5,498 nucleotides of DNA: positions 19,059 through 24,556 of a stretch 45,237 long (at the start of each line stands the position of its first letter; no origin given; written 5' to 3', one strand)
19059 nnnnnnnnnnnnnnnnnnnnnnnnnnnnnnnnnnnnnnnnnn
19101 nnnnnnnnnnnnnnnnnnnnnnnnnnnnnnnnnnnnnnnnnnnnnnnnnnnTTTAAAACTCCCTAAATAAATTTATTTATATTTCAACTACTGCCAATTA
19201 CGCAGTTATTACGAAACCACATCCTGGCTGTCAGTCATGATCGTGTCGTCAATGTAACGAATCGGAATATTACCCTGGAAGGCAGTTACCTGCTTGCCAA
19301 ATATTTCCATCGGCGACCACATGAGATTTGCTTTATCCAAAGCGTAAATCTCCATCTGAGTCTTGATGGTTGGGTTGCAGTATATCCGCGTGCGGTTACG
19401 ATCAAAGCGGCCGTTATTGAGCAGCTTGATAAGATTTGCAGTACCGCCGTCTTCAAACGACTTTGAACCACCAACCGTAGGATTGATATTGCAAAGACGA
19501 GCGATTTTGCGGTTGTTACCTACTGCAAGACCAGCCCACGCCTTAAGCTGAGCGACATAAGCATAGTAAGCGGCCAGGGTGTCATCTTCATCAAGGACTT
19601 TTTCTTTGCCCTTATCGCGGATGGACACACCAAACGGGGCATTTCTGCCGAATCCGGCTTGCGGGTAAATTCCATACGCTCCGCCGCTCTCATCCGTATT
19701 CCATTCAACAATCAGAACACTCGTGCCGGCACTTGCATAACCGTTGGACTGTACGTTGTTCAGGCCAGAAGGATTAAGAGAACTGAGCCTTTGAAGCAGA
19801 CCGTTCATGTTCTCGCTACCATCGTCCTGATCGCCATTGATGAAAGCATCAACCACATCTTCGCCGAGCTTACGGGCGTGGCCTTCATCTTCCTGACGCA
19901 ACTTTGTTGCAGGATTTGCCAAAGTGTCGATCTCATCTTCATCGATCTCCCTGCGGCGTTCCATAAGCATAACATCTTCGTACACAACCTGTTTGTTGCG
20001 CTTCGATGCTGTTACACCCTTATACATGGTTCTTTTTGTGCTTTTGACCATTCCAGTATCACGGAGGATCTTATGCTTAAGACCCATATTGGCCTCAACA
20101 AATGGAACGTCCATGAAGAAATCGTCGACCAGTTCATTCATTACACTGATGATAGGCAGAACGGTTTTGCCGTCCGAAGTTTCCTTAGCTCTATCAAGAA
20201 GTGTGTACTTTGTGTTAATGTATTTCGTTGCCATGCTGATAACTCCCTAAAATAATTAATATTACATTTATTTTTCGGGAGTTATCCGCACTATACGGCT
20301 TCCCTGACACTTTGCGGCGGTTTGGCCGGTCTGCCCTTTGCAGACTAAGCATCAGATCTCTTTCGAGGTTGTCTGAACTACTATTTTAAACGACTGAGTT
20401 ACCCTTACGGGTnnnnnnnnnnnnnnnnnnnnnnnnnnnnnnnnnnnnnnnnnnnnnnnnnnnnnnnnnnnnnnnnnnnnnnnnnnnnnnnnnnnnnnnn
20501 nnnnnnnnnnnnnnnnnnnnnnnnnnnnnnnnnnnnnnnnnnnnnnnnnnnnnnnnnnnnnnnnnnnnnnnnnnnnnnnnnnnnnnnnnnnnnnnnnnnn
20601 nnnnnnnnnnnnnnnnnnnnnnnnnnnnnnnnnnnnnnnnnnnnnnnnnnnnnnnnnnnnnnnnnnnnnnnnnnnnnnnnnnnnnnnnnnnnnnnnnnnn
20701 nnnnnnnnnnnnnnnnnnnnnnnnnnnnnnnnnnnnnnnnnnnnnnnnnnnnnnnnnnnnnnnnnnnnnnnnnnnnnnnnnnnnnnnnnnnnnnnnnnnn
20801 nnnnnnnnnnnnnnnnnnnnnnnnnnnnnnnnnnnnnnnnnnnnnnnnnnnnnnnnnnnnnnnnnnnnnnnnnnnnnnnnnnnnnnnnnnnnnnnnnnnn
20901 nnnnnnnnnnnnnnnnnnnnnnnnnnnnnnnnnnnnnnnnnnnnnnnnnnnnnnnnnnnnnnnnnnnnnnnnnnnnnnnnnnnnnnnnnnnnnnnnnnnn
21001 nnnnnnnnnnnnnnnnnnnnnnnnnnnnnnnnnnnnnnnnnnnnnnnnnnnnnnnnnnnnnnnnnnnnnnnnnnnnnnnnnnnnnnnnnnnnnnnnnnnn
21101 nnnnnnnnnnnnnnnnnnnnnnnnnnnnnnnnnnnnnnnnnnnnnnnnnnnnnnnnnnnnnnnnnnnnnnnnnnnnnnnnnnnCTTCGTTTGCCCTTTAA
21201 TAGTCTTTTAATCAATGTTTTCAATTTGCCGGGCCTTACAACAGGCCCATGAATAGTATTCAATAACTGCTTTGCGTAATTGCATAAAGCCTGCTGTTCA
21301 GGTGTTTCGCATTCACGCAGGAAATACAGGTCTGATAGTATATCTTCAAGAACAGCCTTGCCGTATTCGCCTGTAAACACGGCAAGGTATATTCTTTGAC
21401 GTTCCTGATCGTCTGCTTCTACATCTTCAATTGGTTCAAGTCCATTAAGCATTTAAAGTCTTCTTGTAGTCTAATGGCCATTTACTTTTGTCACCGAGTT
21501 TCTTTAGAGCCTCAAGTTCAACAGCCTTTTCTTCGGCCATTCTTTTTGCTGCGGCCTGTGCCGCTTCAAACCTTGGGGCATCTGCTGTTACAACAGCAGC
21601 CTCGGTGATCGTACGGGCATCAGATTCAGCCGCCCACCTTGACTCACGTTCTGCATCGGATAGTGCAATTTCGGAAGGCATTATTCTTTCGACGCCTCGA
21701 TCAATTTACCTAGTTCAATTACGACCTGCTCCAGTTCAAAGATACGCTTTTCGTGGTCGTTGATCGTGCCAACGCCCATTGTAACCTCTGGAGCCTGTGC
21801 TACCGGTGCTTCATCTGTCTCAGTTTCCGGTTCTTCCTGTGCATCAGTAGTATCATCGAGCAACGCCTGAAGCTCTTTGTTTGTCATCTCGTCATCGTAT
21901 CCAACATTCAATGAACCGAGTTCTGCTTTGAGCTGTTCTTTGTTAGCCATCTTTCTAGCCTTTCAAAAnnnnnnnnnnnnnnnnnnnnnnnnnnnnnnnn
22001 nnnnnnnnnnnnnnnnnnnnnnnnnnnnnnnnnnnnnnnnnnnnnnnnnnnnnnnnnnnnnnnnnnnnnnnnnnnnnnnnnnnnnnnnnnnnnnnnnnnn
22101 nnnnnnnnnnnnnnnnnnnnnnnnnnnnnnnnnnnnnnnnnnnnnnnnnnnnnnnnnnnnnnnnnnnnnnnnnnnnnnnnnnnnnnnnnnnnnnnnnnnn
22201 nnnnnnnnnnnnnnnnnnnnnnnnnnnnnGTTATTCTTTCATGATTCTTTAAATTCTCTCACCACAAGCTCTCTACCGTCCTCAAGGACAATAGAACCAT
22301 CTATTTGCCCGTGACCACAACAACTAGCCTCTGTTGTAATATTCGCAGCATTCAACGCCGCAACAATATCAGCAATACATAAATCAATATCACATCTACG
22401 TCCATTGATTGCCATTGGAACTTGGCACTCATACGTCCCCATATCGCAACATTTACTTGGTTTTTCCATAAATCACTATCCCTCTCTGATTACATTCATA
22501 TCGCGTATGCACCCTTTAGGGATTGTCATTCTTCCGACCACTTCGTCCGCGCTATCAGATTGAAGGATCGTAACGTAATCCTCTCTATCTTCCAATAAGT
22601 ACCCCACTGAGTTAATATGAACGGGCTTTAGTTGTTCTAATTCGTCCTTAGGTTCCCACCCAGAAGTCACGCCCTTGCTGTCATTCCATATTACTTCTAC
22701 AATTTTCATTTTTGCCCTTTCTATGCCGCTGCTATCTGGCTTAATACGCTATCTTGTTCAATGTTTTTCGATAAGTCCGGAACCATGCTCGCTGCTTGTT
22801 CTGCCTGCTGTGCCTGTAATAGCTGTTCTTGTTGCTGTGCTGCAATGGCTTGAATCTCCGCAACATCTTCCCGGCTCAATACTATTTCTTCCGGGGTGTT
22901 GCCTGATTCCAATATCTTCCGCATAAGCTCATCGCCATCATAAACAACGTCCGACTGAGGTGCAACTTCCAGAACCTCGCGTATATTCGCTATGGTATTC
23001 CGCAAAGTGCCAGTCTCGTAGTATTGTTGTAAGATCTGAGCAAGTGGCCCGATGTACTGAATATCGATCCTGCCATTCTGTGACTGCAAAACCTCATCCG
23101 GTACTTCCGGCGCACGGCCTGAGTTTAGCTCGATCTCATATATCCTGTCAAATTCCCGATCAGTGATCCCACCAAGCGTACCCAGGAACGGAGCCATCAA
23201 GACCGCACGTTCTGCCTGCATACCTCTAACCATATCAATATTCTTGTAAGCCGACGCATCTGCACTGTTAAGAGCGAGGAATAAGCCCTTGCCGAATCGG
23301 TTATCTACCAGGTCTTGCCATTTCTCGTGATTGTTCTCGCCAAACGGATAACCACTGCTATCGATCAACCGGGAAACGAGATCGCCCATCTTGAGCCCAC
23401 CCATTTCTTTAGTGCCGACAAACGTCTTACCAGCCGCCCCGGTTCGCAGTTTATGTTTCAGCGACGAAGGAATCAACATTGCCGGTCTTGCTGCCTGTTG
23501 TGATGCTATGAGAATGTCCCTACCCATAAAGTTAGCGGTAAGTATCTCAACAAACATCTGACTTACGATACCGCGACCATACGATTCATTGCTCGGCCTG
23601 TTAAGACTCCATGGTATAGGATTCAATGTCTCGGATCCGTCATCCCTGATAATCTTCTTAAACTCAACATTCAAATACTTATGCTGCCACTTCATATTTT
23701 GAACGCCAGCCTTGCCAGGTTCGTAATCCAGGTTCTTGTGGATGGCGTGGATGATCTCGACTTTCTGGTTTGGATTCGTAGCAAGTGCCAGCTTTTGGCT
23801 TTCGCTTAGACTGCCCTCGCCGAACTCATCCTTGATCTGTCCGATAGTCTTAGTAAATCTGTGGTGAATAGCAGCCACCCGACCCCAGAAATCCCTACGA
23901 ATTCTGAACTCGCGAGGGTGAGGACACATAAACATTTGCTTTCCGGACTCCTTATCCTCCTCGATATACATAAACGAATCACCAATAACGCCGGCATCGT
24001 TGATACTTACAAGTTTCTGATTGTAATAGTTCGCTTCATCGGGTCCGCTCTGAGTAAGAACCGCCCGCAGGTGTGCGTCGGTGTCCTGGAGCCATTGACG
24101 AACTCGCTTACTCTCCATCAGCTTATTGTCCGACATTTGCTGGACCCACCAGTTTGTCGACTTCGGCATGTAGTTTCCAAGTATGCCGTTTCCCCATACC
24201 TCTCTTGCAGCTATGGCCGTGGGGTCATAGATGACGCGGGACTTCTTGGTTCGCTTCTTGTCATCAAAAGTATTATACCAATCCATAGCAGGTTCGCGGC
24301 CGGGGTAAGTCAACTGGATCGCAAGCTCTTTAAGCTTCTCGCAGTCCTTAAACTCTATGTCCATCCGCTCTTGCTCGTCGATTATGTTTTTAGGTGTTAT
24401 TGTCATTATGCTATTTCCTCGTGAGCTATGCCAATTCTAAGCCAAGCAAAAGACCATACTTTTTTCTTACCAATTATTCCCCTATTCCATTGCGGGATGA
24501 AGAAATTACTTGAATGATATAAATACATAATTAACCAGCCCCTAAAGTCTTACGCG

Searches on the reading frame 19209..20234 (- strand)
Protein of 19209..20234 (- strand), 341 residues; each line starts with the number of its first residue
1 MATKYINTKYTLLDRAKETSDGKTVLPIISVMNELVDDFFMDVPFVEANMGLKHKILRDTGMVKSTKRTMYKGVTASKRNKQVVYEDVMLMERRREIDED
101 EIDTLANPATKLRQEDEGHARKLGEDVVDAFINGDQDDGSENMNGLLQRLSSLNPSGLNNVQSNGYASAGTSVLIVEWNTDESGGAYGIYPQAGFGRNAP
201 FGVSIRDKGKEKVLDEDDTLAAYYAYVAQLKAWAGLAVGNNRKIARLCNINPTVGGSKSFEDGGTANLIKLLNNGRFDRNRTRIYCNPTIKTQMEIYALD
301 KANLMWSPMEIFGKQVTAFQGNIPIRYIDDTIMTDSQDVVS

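Call 9: search_protein_families(library=pfam, proteins=[window:19209-20234:-], max_evalue=0.01)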
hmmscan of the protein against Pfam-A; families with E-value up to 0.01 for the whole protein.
window:19209-20234:- (341 aa): 1 family
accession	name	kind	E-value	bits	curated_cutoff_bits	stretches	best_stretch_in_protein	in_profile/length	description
PF20911.3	GP7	-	7.9e-46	156.8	27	1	22-334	4-308/313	Major capsid protein GP7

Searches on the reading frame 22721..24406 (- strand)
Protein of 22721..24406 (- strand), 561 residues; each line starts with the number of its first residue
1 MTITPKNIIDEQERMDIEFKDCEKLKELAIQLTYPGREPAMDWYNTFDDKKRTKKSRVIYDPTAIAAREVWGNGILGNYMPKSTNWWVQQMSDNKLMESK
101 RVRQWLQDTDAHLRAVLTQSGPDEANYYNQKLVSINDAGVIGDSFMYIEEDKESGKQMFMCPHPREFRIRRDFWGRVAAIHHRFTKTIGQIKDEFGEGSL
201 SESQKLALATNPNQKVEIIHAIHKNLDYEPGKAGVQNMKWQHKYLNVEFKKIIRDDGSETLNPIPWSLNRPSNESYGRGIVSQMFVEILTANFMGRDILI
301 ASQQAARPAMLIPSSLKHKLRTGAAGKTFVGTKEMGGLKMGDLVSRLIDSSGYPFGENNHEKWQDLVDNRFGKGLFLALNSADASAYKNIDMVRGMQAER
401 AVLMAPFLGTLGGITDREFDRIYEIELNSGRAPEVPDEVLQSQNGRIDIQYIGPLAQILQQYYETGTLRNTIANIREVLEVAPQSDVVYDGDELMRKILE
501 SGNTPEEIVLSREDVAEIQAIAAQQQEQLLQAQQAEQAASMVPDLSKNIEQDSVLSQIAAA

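Call 9: search_protein_families(library=pfam, proteins=[window:22721-24406:-], max_evalue=0.01)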
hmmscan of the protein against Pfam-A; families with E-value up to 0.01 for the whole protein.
window:22721-24406:- (561 aa): 1 family
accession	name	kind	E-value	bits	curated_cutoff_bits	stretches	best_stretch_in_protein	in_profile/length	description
PF12236.14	Head-tail_con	-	2.9e-58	197.9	27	1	27-509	23-489/489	Bacteriophage head to tail connecting protein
